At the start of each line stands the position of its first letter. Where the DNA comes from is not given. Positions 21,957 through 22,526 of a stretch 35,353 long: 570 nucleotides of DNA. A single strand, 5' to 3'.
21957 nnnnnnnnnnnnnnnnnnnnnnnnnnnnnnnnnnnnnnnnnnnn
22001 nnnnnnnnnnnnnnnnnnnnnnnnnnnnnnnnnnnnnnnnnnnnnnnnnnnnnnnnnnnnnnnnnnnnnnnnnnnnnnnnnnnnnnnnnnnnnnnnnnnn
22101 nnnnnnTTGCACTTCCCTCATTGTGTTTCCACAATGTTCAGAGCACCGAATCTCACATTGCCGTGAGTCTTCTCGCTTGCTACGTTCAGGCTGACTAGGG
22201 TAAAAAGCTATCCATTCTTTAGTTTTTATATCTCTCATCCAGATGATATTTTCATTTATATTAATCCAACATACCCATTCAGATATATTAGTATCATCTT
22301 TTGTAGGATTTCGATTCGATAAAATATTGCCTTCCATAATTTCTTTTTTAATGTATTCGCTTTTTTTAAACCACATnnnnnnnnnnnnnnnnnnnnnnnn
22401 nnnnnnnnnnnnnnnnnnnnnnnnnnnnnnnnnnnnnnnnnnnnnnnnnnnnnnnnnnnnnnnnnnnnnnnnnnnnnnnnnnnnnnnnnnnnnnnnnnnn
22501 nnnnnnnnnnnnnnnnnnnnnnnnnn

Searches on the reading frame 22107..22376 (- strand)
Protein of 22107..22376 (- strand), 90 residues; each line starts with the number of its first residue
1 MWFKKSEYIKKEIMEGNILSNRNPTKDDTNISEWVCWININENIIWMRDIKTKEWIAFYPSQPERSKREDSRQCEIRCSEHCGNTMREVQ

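Call 5: search_protein_families(library=pfam, proteins=[window:22107-22376:-], max_evalue=1)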
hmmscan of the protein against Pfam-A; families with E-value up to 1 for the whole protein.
seq(90 aa): 1 family
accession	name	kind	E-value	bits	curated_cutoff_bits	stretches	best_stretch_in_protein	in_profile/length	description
PF23660.1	NOMO_8th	-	0.028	14.9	27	1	23-76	43-99/105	NOMO eighth prealbumin-like domain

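Call 6: search_protein_families(library=ncbifam, proteins=[window:22107-22376:-], max_evalue=1)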
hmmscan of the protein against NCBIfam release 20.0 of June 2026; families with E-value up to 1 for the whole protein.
seq(90 aa): 0 families

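Call 31: search_protein_families(library=phrogs, proteins=[window:22107-22376:-], max_evalue=1)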
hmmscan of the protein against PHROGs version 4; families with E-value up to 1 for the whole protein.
seq(90 aa): 1 family
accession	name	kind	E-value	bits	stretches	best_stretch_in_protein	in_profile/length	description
phrog_21096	-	unknown function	0.092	13.7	1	38-57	5-24/65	-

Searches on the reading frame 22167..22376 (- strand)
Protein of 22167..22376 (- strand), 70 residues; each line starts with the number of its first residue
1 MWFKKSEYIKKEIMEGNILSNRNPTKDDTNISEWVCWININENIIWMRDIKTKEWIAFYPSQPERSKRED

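Call 44: search_protein_families(library=pfam, proteins=[window:22167-22376:-], max_evalue=1)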
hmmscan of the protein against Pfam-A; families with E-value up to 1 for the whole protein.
seq(70 aa): 1 family
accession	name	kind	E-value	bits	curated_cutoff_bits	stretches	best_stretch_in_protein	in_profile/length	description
PF23660.1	NOMO_8th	-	0.087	13.3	27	1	22-64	42-87/105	NOMO eighth prealbumin-like domain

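Call 56: find_homologous_proteins(query=window:22194-22376:-, max_evalue=0.01)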
Query seq(61 aa) (61 aa): 1 proteins with E <= 0.01 among 1 candidates.
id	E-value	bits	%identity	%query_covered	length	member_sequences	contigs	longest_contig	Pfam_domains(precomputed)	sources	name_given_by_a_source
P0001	3.8e-34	133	100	100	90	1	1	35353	-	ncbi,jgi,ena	jgi:hypothetical protein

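Call 58: find_encoding_contigs(protein=P0001, flank=1500, max_places=3)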
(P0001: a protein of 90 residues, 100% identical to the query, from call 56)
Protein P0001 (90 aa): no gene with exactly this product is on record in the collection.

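Call 59: list_cluster_members(proteins=[P0001])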
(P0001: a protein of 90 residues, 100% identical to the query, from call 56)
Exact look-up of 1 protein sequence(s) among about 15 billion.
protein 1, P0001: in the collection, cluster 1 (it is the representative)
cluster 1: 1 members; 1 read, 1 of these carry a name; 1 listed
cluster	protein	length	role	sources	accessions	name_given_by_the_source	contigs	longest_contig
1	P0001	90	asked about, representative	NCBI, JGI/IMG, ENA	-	hypothetical protein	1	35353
